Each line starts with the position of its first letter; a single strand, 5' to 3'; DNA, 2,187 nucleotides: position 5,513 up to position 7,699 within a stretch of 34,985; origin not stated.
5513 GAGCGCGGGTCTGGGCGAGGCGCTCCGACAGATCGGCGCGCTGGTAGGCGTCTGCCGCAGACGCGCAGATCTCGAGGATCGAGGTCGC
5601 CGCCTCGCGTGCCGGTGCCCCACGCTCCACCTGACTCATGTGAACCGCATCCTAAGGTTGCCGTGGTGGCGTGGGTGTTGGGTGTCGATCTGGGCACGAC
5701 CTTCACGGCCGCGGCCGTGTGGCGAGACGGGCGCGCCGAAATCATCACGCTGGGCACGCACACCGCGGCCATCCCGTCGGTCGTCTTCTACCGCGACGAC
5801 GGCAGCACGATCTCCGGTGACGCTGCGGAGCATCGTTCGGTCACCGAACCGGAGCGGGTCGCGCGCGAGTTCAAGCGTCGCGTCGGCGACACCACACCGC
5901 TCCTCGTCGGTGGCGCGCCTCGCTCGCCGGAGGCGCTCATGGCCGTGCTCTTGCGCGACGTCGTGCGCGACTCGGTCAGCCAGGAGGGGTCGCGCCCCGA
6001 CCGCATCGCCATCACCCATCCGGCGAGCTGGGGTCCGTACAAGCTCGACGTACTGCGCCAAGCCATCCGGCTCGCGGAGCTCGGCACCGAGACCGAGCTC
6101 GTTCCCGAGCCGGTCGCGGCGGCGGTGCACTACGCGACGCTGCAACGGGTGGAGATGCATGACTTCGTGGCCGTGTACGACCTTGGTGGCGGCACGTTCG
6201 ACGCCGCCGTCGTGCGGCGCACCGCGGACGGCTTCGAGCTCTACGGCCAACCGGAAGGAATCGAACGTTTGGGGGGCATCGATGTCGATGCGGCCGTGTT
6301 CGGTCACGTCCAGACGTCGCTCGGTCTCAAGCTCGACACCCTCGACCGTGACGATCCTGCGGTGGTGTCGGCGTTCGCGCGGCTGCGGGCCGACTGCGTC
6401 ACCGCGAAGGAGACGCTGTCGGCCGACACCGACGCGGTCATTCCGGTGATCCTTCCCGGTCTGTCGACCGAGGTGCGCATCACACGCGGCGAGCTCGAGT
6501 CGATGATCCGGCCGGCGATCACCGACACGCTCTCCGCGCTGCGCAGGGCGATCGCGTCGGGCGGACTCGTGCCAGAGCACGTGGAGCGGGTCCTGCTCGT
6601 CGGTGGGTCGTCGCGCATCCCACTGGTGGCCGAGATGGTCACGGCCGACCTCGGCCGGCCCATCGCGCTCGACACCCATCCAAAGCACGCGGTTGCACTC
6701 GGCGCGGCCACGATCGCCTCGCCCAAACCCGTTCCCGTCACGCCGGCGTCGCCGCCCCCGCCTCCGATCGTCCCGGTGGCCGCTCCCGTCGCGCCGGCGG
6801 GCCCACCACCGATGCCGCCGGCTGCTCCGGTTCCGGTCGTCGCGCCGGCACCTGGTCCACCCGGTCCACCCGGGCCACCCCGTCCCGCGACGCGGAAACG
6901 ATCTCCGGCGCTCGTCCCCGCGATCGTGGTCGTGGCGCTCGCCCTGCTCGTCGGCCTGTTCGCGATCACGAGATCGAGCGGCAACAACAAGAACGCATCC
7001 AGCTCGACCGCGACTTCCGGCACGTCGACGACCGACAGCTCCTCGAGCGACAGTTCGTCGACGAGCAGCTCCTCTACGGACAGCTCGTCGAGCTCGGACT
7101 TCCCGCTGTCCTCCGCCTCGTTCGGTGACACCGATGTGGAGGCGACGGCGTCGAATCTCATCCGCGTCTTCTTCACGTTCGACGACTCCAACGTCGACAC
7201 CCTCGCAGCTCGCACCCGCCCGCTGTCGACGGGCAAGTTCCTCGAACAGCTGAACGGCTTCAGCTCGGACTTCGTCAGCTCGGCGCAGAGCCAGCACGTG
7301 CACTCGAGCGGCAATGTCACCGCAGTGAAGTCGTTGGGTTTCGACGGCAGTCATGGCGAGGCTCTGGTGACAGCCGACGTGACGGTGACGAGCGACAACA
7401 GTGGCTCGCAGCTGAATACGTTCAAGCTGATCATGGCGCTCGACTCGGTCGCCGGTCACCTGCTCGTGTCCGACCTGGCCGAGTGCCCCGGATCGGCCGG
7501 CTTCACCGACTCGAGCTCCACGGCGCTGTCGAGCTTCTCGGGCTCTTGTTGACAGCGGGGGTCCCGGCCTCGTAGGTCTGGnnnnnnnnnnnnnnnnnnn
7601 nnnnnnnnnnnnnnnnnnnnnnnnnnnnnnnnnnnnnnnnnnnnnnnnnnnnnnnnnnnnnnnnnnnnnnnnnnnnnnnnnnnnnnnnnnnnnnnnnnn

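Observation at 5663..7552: Chimeric Hsp70: actin-fold ATPase + poly-Pro linker + TM + poly-Ser + Mce-associated-membrane-protein-like ectodomain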

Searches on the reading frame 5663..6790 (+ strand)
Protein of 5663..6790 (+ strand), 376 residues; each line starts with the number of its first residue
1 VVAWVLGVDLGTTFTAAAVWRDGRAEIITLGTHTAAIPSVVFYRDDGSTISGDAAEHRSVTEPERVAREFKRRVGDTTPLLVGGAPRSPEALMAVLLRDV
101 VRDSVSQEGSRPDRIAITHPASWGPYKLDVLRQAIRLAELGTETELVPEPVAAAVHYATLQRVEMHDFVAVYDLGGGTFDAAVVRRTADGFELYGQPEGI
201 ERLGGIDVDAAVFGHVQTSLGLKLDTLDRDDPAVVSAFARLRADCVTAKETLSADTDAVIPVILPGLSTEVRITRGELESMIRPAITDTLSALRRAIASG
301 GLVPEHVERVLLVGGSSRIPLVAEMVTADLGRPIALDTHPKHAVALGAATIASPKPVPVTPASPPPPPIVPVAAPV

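Call 39: search_solved_structures(query=window:5663-6790:+, max_evalue=1e-20, show_alignments=2)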
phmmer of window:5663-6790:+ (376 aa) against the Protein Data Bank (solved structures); distinct sequences matched with E-value up to 1e-20: 114 (the best 60 are shown).
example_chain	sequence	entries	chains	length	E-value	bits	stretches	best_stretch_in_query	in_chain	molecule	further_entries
2v7y_A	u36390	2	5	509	6.2e-38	134.1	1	4-350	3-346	CHAPERONE PROTEIN DNAK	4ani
8w1m_A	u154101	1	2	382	4.9e-35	124.6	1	82-352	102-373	Chaperone protein DnaK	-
5obw_A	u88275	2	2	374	6.7e-35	124.1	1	5-350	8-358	Chaperone protein DnaK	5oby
5obx_A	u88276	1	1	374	1.5e-34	123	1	5-350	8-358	Chaperone protein DnaK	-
5obu_A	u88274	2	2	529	1.9e-34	122.6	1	5-350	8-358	Chaperone protein DnaK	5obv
9dvi_B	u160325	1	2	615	2.9e-34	122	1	82-352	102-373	Chaperone protein DnaK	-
1dkg_D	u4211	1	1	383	2.8e-33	118.8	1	82-350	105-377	MOLECULAR CHAPERONE DNAK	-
7n46_A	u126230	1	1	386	3.6e-33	118.5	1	82-350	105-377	Chaperone protein DnaK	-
2kho_A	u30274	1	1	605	1.7e-32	116.3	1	82-350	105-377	Heat shock protein 70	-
7rax_A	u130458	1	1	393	2e-32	116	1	82-350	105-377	Chaperone protein DnaK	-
7kru_B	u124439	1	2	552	6.3e-32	114.4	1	82-350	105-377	Chaperone protein DnaK fused with substrate peptide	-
6cz1_A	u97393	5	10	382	7.8e-32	114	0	87-352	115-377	Endoplasmic reticulum chaperone BiP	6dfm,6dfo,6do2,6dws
3ldl_A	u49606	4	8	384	7.9e-32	114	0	87-352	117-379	78 kDa glucose-regulated protein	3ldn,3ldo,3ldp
7kzu_A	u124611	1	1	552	8.2e-32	114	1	82-350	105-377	Chaperone protein DnaK fused with substrate peptide,Chaperone protein DnaK fused with subs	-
9h0c_A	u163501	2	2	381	8.2e-32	114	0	87-352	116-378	Endoplasmic reticulum chaperone BiP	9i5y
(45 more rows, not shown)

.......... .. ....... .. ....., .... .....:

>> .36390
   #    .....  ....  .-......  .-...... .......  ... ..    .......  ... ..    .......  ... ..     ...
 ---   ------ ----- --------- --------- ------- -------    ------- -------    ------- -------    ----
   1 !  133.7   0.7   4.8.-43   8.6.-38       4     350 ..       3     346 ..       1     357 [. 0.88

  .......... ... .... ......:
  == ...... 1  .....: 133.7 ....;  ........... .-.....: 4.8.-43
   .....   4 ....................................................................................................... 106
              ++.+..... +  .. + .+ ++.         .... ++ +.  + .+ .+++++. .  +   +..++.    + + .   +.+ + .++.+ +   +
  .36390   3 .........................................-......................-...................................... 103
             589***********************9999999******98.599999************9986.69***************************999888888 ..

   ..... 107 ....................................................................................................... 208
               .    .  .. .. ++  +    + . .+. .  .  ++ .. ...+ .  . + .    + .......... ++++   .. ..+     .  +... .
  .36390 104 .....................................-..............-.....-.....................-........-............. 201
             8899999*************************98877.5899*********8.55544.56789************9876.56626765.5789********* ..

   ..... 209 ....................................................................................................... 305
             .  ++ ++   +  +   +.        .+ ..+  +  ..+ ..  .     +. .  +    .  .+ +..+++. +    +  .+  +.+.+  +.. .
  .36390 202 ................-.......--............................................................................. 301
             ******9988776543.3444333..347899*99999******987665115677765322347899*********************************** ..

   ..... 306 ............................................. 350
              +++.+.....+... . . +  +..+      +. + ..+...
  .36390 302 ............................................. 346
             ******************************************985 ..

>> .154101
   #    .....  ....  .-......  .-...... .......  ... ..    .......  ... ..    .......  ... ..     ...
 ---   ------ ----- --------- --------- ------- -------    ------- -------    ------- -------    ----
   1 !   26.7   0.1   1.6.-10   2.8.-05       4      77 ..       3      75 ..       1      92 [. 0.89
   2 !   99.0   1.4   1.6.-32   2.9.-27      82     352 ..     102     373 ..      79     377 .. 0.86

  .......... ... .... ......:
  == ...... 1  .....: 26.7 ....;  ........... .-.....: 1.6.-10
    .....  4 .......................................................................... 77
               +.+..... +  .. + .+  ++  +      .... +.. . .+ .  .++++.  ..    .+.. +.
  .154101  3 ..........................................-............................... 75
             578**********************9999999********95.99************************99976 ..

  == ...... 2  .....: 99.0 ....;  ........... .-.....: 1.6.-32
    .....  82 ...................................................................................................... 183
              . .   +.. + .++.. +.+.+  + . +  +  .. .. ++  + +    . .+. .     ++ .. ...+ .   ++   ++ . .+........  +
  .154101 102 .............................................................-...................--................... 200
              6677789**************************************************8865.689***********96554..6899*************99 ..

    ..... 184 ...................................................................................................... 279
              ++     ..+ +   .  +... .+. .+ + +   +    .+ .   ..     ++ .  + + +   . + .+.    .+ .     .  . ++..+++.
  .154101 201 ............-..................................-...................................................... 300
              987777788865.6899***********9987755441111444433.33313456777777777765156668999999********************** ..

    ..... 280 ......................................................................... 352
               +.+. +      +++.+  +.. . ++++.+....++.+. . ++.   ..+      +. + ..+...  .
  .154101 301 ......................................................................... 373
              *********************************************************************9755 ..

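Call 50: find_related_loci(query=A2, collection=genome_contigs, flank=8000)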
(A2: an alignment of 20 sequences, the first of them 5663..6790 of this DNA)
Query A2 (376 aa) in genome_contigs; peptide patterns used: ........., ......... (x = any residue, [..] = any of these).
600 stretches matched a pattern (row limit reached: there are more); 599 encode a relative of the query (tblastn E <= 1e-3); the best 80 are kept; 80 distinct loci.
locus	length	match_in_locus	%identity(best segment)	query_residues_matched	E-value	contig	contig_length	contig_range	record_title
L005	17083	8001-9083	58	4-363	6e-135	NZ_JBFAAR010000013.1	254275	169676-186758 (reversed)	Actinoplanes sp. NPDC023714 NPDC023714_65_E6.ctg-0013, whole genome shotgun sequence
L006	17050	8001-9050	57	2-352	2e-126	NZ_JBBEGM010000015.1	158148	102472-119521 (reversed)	Actinomycetospora flava strain OC33-EN07 15, whole genome shotgun sequence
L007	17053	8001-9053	54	2-353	4e-117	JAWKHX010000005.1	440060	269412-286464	MAG: Ilumatobacteraceae bacterium isolate BC2.62 BC2.62.fa-5, whole genome shotgun sequence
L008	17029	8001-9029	54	2-346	5e-113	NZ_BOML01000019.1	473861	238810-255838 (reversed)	Paractinoplanes durhamensis strain NBRC 14914 sequence019, whole genome shotgun sequence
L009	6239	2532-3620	52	1-354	2e-111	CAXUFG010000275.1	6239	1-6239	MAG TPA_asm: uncultured Pseudonocardiaceae bacterium isolate public_SRR14722287_metawrap_bin.1 genome assembly, contig:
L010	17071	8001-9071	52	2-348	1e-103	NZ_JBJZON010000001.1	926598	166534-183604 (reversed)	Pseudonocardia sp. RS010 1, whole genome shotgun sequence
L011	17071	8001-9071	46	1-352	1e-87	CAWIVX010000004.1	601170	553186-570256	MAG: uncultured Actinomycetota bacterium isolate MFD04850.bin.2.1 genome assembly, contig: contig_34773, whole genome sh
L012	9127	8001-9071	38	1-350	3e-47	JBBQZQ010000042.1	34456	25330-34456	MAG: Mycobacteriales bacterium isolate Co_metawrap_2244 Cmw_2244_k141_18744686_length_34456_cov_15.9996, whole genome sh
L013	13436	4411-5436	31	2-349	6e-47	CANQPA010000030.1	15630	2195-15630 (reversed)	MAG: uncultured Bacilli bacterium isolate Lapin-032__bin42 genome assembly, contig: Lapin-032__NODE_5513_length_15630_co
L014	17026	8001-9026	32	2-349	4e-44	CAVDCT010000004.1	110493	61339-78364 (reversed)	Roseburia sp. AF12-17LB isolate H07620-L1_cleanbin_000017 genome assembly, contig: Spades_H07620-L1_contig_98, whole gen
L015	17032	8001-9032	33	5-349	2e-43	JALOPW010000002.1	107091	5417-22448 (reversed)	MAG: Methanolinea sp. isolate Prado139 scaffold_66, whole genome shotgun sequence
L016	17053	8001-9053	31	1-352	2e-42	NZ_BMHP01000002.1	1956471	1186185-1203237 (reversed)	Paenibacillus nasutitermitis strain CGMCC 1.15178 sequence02, whole genome shotgun sequence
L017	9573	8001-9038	30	2-349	2e-42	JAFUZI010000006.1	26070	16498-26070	MAG: Bacilli bacterium isolate RGIG4963 Roe_deer_Rumen-4__c14781, whole genome shotgun sequence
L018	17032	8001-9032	31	5-349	3e-42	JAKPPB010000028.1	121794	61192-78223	MAG: Methanobacteriota archaeon isolate JPNA_maxbin.098 k141_1093233, whole genome shotgun sequence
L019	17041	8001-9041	31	1-349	4e-42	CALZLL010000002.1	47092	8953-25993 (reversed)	MAG: uncultured Clostridium sp. isolate SRR3178346_bin.13_metaWRAP_v1.3_MAG genome assembly, contig: ERZ8974994.81, whol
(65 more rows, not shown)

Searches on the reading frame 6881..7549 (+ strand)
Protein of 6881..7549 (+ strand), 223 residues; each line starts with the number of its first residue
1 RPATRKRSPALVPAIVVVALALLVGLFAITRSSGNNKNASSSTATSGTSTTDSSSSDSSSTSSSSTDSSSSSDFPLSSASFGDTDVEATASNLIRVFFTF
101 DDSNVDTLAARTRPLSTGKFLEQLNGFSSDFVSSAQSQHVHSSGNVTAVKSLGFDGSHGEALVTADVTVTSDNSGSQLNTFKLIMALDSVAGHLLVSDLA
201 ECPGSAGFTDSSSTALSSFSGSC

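Call 11: search_protein_families(library=ncbifam, proteins=[window:6881-7549:+], max_evalue=10)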
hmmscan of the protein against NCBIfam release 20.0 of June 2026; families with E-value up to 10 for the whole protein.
window:6881-7549:+ (223 aa): 9 families
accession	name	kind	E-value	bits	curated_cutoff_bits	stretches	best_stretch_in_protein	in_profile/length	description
NF042931.1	SAG1386_EF1546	equivalog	0.00042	20.4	80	1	14-72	36-97/158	SAG1386/EF1546 family surface-associated protein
NF051431.1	Rv0361_Cterm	subfamily_domain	0.0017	18.6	37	2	10-96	8-93/140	Rv0361 family membrane protein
NF042930.1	EF0163_fam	equivalog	0.049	13.2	65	1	16-74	3-61/165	EF0163 family protein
NF052259.1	SCO2584_fam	equivalog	0.055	14.1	80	1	10-65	143-196/204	SCO2584 family spore wall biosynthesis protein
NF002334.0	PRK01294.1-2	equivalog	0.15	11.2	285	1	15-88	7-71/336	lipase secretion chaperone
NF052551.1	EnvBioLpgNMYCTU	equivalog_domain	0.58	9.4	250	1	15-62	6-53/227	envelope biogenesis lipoprotein LpqN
NF041534.1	rodZ_Strepcoccus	equivalog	1.1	8.4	375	1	16-77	112-176/275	cytoskeleton protein RodZ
NF040528.1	SP_0198_lipo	equivalog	1.3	8.9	100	1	17-72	4-60/144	SP_0198 family lipoprotein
NF047909.1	CellAnchorMapZStrp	equivalog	2.6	6.7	700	1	34-78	322-375/474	cell division site-positioning protein MapZ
